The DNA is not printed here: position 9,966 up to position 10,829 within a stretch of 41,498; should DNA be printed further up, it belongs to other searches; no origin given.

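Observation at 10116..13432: ECF-type importer operon fused to an Xpt/PurR-type phosphoribosyltransferase: candidate nucleobase uptake-and-salvage module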

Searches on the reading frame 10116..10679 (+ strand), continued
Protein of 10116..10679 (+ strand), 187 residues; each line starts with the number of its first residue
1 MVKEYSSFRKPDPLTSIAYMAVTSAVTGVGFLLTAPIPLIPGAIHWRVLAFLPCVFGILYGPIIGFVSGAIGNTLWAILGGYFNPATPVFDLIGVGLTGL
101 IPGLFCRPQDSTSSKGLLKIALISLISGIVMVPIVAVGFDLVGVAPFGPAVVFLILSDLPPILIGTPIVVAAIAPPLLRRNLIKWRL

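Call 67: fold_search(model_id=the predicted structure, library=pdb)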
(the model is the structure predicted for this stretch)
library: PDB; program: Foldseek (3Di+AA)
matches with E <= 10: 150; with E <= 0.001: 0
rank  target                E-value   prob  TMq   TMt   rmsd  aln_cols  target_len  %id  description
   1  4dve_A                1.1e-02  1.00  0.59  0.59   4.7       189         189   18  Crystal structure at 2.1 A of the S-component for biotin from an ECF-type ABC transporter (released 2012-08-29)
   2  3p5n_A                1.5e-02  1.00  0.46  0.50   6.3       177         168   19  Structure and mechanism of the S component of a bacterial ECF transporter (released 2010-11-03)
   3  5kbw_A                1.6e-02  1.00  0.54  0.58   5.2       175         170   18  Crystal structure of TmRibU, the riboflavin-binding S subunit from the Thermotoga maritima ECF transporter (released 2016-06-29)
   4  4dve_C                2.4e-02  1.00  0.59  0.59   4.5       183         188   17  Crystal structure at 2.1 A of the S-component for biotin from an ECF-type ABC transporter (released 2012-08-29)
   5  4z7f_C                2.6e-02  1.00  0.52  0.57   5.5       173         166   20  Crystal structure of FolT bound with folic acid (released 2015-07-29)
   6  3rlb_A                2.6e-02  1.00  0.49  0.52   6.2       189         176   17  Crystal structure at 2.0 A of the S-component for thiamin from an ECF-type ABC transporter (released 2011-06-29)
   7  4tkr_A                2.7e-02  1.00  0.54  0.55   5.6       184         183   16  Native-SAD phasing for ThiT from Listeria monocytogenes serovar. (released 2014-06-18)
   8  4muu_A                3.0e-02  1.00  0.51  0.53   6.2       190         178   17  Structure of ThiT with pyrithiamine bound (released 2014-09-17)
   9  7nnt_C                3.3e-02  1.00  0.55  0.60   5.5       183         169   16  Cryo-EM structure of the folate-specific ECF transporter complex in DDM micelles (released 2021-08-18)
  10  4z7f_A                3.4e-02  1.00  0.55  0.61   5.2       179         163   17  Crystal structure of FolT bound with folic acid (released 2015-07-29)
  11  4tkr_B                3.9e-02  1.00  0.54  0.54   5.6       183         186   15  Native-SAD phasing for ThiT from Listeria monocytogenes serovar. (released 2014-06-18)
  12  6zg3_C                3.9e-02  1.00  0.54  0.50   6.4       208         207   20  the structure of ECF PanT transporter in a complex with a nanobody (released 2021-03-03)
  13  3rlb_B                4.1e-02  1.00  0.59  0.62   5.3       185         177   14  Crystal structure at 2.0 A of the S-component for thiamin from an ECF-type ABC transporter (released 2011-06-29)
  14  5kc4_E                4.1e-02  1.00  0.56  0.62   4.8       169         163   14  Structure of TmRibU, orthorhombic crystal form (released 2016-06-29)
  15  4huq_S                4.1e-02  1.00  0.54  0.60   5.2       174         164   17  Crystal Structure of a transporter (released 2013-04-17)
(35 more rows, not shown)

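Call 70: search_protein_families(library=ncbifam, proteins=[L007:13369-14097:+, L017:13351-14796:+, L036:13340-14530:-], max_evalue=0.00001)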
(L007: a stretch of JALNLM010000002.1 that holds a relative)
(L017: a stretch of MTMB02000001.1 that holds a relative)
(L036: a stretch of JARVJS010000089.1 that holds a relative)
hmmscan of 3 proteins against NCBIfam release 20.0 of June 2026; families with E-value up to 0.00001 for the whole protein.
L007:13369-14097:+ (242 aa): 16 families
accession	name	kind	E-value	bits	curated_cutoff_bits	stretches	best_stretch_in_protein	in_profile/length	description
NF006328.0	PRK08558.1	equivalog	2.2e-81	273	184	1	7-241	1-237/238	adenine phosphoribosyltransferase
TIGR01743.1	purR_Bsub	equivalog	3.4e-22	78.7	258.7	1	79-230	93-243/268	pur operon repressor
NF002636.0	PRK02304.1-5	equivalog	3.2e-18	65.8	125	1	94-227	32-163/176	adenine phosphoribosyltransferase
NF040646.1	HPT_Archaea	equivalog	3.7e-18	65.8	200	1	97-240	35-173/184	hypoxanthine/guanine phosphoribosyltransferase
NF002635.0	PRK02304.1-4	subfamily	5.1e-17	62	146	1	96-241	34-174/188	adenine phosphoribosyltransferase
NF006671.0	PRK09219.1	equivalog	7.1e-17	61.5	177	1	97-238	31-175/192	xanthine phosphoribosyltransferase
TIGR01090.1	apt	equivalog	9.4e-17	61.6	185.85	1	94-239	24-167/169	adenine phosphoribosyltransferase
NF002634.0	PRK02304.1-3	equivalog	3.6e-15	56.1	170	1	92-240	31-178/182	adenine phosphoribosyltransferase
NF002633.0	PRK02304.1-2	equivalog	4.1e-14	52.7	224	1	103-226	35-156/172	adenine phosphoribosyltransferase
NF009211.0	PRK12560.1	equivalog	6.5e-14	52.1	188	1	66-239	5-174/187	adenine phosphoribosyltransferase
NF005592.0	PRK07322.1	subfamily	3.9e-13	49.2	143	1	109-224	46-163/180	adenine phosphoribosyltransferase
NF002632.0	PRK02304.1-1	equivalog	1.1e-12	48.1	243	1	108-241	48-180/183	adenine phosphoribosyltransferase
TIGR01744.1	XPRTase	equivalog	3.7e-12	46.3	164.45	1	80-239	13-176/191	xanthine phosphoribosyltransferase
TIGR00336.1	pyrE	equivalog_domain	4.3e-09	36.4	106.8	1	110-241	47-170/173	orotate phosphoribosyltransferase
NF002620.0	PRK02277.1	subfamily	1.5e-08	34.6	115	1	107-240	77-196/201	orotate phosphoribosyltransferase-like protein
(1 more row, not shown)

L017:13351-14796:+ (481 aa): 6 families
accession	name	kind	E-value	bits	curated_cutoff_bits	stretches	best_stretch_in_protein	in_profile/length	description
NF009780.0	PRK13278.1-5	equivalog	1.2e-44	152.8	556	3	100-273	65-222/361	formate--phosphoribosylaminoimidazolecarboxamide ligase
NF009783.0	PRK13278.2-4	equivalog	4.8e-38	131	590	3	99-277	62-221/356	formate--phosphoribosylaminoimidazolecarboxamide ligase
NF009779.0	PRK13278.1-3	equivalog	4.8e-25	88.4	580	2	112-277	56-199/333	formate--phosphoribosylaminoimidazolecarboxamide ligase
NF009778.0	PRK13278.1-1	equivalog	6.8e-23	81.2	570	1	106-380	72-296/356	formate--phosphoribosylaminoimidazolecarboxamide ligase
NF009781.0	PRK13278.1-6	subfamily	4.4e-20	71.8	603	1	99-381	66-298/356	formate--phosphoribosylaminoimidazolecarboxamide ligase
NF009782.0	PRK13278.2-1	equivalog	9.3e-08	31.7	482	0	298-377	183-252/310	formate--phosphoribosylaminoimidazolecarboxamide ligase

L036:13340-14530:- (396 aa): 6 families
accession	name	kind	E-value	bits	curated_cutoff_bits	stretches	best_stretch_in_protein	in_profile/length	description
NF009780.0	PRK13278.1-5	equivalog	6.7e-74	249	556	1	7-339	2-317/361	formate--phosphoribosylaminoimidazolecarboxamide ligase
NF009783.0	PRK13278.2-4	equivalog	2.4e-61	207.6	590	1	10-350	3-324/356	formate--phosphoribosylaminoimidazolecarboxamide ligase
NF009781.0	PRK13278.1-6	subfamily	2e-40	138.8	603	1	7-337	2-311/356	formate--phosphoribosylaminoimidazolecarboxamide ligase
NF009779.0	PRK13278.1-3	equivalog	1e-39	136.6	580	1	24-337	3-287/333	formate--phosphoribosylaminoimidazolecarboxamide ligase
NF009778.0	PRK13278.1-1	equivalog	1.5e-36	126.1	570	1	23-316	19-297/356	formate--phosphoribosylaminoimidazolecarboxamide ligase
NF009782.0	PRK13278.2-1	equivalog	1.7e-12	47.3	482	1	26-313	3-253/310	formate--phosphoribosylaminoimidazolecarboxamide ligase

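Call 77: search_protein_families(library=pfam, proteins=[L052:13892-14509:+, L052:14603-15391:+, L053:5145-5777:+, L015:9134-10333:+, L009:4834-5592:+, L009:5678-6403:+, L020:13418-14215:+, L026:11868-12827:-, L022:8750-9796:+, L055:10646-11761:+], max_evalue=0.001)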
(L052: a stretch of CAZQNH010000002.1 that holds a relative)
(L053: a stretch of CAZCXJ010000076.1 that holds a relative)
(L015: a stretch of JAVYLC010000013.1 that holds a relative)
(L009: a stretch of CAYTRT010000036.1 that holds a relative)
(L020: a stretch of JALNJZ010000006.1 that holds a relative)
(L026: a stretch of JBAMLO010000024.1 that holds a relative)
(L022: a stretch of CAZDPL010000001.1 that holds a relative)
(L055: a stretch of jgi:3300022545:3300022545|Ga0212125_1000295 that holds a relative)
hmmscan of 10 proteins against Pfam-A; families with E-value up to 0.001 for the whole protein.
L052:13892-14509:+ (205 aa): 1 family
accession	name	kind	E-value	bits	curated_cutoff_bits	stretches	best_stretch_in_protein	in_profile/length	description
PF07826.16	IMP_cyclohyd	-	7.2e-58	195.8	28.1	1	18-194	1-189/192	IMP cyclohydrolase-like protein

L052:14603-15391:+ (262 aa): 0 families

L053:5145-5777:+ (210 aa): 0 families

L015:9134-10333:+ (399 aa): 3 families
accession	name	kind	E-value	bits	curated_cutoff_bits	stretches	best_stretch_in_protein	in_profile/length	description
PF02133.21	Transp_cyt_pur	-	5.8e-07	29.1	23.5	1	2-67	59-123/440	Permease for cytosine/purines, uracil, thiamine, allantoin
PF07705.17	CARDB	-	0.00012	22.7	22.7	0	131-200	8-72/101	CARDB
PF10633.15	NPCBM_assoc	-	0.00056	20.5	24.4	0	141-215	4-77/78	NPCBM-associated, NEW3 domain of alpha-galactosidase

L009:4834-5592:+ (252 aa): 2 families
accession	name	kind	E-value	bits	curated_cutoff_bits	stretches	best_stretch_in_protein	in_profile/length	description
PF00535.33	Glycos_transf_2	-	7.3e-31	107.8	23.3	1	6-175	2-164/168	Glycosyl transferase family 2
PF13641.12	Glyco_tranf_2_3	-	7.2e-10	39.7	27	1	4-120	3-116/230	Glycosyltransferase like family 2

L009:5678-6403:+ (241 aa): 1 family
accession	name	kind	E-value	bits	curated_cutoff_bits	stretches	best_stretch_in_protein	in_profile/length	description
PF09754.15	PAC2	-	2.3e-33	116.3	25.8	1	30-227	1-202/215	PAC2 family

L020:13418-14215:+ (265 aa): 3 families
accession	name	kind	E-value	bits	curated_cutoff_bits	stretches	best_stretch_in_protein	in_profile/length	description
PF00106.31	adh_short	-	2.1e-57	194.2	26.6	1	11-200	2-191/195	short chain dehydrogenase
PF13561.12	adh_short_C2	-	4.7e-38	131.5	27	1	16-201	1-186/236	Enoyl-(Acyl carrier protein) reductase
PF08659.16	KR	-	4.9e-09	36.8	22.6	1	12-120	3-115/180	KR domain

L026:11868-12827:- (319 aa): 2 families
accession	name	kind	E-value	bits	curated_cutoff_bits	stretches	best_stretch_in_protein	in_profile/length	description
PF00294.29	PfkB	-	7.1e-52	177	25.8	1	3-296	4-297/302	pfkB family carbohydrate kinase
PF08543.17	Phos_pyr_kin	-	5.1e-08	33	27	1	161-282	88-225/246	Phosphomethylpyrimidine kinase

L022:8750-9796:+ (348 aa): 2 families
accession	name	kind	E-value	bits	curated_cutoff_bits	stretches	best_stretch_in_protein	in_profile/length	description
PF00590.25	TP_methylase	-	2.4e-23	83.7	27.8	1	3-219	1-210/212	Tetrapyrrole (Corrin/Porphyrin) Methylases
PF04010.18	DUF357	-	1.3e-14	54.4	29.4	1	272-337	1-71/73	Protein of unknown function (DUF357)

L055:10646-11761:+ (371 aa): 0 families

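Call 82: find_homologous_proteins(query=L052:12874-13449:+, max_evalue=1e-20)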
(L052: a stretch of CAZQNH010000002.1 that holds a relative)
Query L052:12874-13449:+ (191 aa): 514 proteins with E <= 1e-20 among 1364 candidates; the best 120 are listed.
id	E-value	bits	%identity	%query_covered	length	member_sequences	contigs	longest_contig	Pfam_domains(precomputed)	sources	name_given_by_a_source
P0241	2.3e-118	410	100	100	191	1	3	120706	PF00156.34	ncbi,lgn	-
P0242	2.7e-66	241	62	100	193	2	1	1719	PF00156.34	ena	-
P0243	9.7e-63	229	58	98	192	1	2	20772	PF00156.34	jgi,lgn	jgi:adenine phosphoribosyltransferase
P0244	5.4e-61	224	59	99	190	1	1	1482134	PF00156.34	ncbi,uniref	ncbi:phosphoribosyltransferase family protein [Halarchaeum sp. P4]|uniref:phosphoribosyltransferase 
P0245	1.4e-60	222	56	98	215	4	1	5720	PF00156.34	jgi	-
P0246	9.5e-60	219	56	98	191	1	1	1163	PF00156.34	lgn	-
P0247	8.7e-59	216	59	100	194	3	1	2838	PF00156.34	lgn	-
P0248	2.2e-56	209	52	100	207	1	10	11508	PF00156.34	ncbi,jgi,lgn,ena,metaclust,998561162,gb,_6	metaclust:\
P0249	1.1e-55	206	54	98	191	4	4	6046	PF00156.34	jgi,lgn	jgi:adenine phosphoribosyltransferase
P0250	3.8e-55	204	55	98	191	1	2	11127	PF00156.34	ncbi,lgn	-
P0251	6.5e-55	204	54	98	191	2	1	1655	PF00156.34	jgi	-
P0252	9.0e-55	203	55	100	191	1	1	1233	PF00156.34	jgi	jgi:adenine phosphoribosyltransferase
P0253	9.3e-55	203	54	99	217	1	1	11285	PF00156.34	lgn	-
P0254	3.8e-54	201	52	98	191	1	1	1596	PF00156.34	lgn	-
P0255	8.2e-54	200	53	98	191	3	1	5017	PF00156.34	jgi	-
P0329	2.8e-36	143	48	93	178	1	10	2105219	PF00156.34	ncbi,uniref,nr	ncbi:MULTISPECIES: phosphoribosyltransferase family protein [Thermus]|uniref:phosphoribosyltransfera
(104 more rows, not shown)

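Call 83: find_encoding_contigs(protein=P0244, flank=7000, max_places=1)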
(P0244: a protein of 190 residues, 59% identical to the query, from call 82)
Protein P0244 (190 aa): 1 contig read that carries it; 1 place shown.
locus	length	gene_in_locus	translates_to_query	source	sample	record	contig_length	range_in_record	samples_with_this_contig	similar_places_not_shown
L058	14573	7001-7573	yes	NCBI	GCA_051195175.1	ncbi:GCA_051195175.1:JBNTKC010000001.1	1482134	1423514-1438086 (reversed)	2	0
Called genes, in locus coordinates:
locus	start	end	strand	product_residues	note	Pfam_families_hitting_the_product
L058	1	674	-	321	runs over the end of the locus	PF01545:Cation_efflux, PF16916:ZT_dimer (weak)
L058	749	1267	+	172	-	PF00149:Metallophos (faint), PF12850:Metallophos_2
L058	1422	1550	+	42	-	PF25258:DUF7859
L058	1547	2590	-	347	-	PF01212:Beta_elim_lyase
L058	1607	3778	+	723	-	PF02073:Peptidase_M29, PF26233:NicX (weak)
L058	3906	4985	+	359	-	PF02073:Peptidase_M29, PF26233:NicX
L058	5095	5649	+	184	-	-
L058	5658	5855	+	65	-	PF28084:HVO_A0556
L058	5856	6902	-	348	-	PF25216:Volactin, PF06723:MreB_Mbl (faint)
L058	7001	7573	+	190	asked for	PF00156:Pribosyltran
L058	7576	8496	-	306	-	PF23600:CdpA_N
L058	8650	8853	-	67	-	-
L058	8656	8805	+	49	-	-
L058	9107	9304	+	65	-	-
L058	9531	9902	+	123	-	PF03733:YccF (faint)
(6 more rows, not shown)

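Call 84: find_encoding_contigs(protein=P0243, flank=7000, max_places=1)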
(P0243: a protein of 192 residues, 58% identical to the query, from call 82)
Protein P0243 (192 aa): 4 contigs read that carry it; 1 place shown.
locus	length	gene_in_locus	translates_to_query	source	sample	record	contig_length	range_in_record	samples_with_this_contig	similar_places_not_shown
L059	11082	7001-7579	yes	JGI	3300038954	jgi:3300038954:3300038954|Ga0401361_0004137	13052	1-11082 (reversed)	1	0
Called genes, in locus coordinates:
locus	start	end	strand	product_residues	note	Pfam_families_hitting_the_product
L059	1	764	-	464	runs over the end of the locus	PF05342:Peptidase_M26_N (faint)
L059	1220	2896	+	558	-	PF00118:Cpn60_TCP1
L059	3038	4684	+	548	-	PF02254:TrkA_N, PF23443:DUF7126 (faint), PF02080:TrkA_C, PF02254:TrkA_N, PF02080:TrkA_C (weak)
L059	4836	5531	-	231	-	-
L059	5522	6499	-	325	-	PF01544:CorA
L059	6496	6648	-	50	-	-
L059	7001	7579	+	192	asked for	PF00156:Pribosyltran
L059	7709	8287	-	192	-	PF07155:ECF-ribofla_trS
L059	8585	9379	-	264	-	PF02361:CbiQ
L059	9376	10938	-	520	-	PF01078:Mg_chelatase (faint), PF13481:AAA_25 (faint), PF20720:nSTAND3 (faint), PF00005:ABC_tran, PF02463:SMC_N (faint), PF06745:ATPase (faint), PF13191:AAA_16 (faint), PF00005:ABC_tran, +6 more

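Call 85: find_encoding_contigs(protein=P0248, flank=7000, max_places=2)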
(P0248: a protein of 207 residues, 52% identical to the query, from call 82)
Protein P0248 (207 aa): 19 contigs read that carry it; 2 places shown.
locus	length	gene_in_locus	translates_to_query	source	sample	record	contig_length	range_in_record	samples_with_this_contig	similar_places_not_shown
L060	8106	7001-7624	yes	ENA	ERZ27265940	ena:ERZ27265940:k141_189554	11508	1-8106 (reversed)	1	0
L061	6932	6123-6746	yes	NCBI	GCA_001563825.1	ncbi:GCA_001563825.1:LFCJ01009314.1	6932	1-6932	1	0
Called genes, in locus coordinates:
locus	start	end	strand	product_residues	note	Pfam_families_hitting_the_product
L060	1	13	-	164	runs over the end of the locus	PF00352:TBP (weak)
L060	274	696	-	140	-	PF26493:DUF8161, PF26495:DUF8161_C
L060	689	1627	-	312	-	PF00239:Resolvase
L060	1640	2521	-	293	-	PF02985:HEAT (faint), PF13646:HEAT_2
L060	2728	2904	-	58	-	-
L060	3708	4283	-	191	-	PF07155:ECF-ribofla_trS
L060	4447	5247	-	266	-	PF02361:CbiQ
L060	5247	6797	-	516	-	PF00005:ABC_tran, PF00931:NB-ARC (faint), PF01078:Mg_chelatase (faint), PF02463:SMC_N (faint), PF13166:AAA_13 (faint), PF13175:AAA_15 (faint), PF13191:AAA_16 (faint), PF00005:ABC_tran, +7 more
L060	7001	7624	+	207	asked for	PF00156:Pribosyltran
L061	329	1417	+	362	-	PF00072:Response_reg, PF02518:HATPase_c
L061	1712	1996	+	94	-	-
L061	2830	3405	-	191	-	PF07155:ECF-ribofla_trS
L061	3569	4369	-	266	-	PF02361:CbiQ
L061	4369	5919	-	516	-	PF00005:ABC_tran, PF00931:NB-ARC (faint), PF01078:Mg_chelatase (faint), PF02463:SMC_N (faint), PF13166:AAA_13 (faint), PF13175:AAA_15 (faint), PF13191:AAA_16 (faint), PF00005:ABC_tran, +7 more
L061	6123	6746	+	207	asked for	PF00156:Pribosyltran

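Call 86: find_encoding_contigs(protein=P0329, flank=5000, max_places=1)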
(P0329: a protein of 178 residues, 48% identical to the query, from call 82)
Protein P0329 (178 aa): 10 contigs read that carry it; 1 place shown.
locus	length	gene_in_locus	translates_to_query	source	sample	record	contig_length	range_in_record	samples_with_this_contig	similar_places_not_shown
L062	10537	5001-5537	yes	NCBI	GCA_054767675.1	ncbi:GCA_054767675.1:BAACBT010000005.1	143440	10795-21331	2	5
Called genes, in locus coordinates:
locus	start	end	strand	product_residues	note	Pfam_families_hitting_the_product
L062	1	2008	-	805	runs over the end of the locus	PF00521:DNA_topoisoIV, PF03989:DNA_gyraseA_C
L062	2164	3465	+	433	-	PF00919:UPF0004, PF02310:B12-binding (faint), PF04055:Radical_SAM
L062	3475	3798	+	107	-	PF11969:DcpS_C, PF01230:HIT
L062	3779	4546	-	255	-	PF00149:Metallophos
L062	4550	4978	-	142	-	PF02577:BFN_dom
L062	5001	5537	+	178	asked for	PF00156:Pribosyltran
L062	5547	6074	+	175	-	-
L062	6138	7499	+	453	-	PF00395:SLH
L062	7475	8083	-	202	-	PF00702:Hydrolase, PF13419:HAD_2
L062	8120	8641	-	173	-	PF01812:5-FTHF_cyc-lig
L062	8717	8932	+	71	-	PF09723:Zn_ribbon_8 (weak)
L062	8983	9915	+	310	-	PF01145:Band_7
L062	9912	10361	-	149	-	PF02643:DUF192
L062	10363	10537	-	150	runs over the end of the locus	PF02643:DUF192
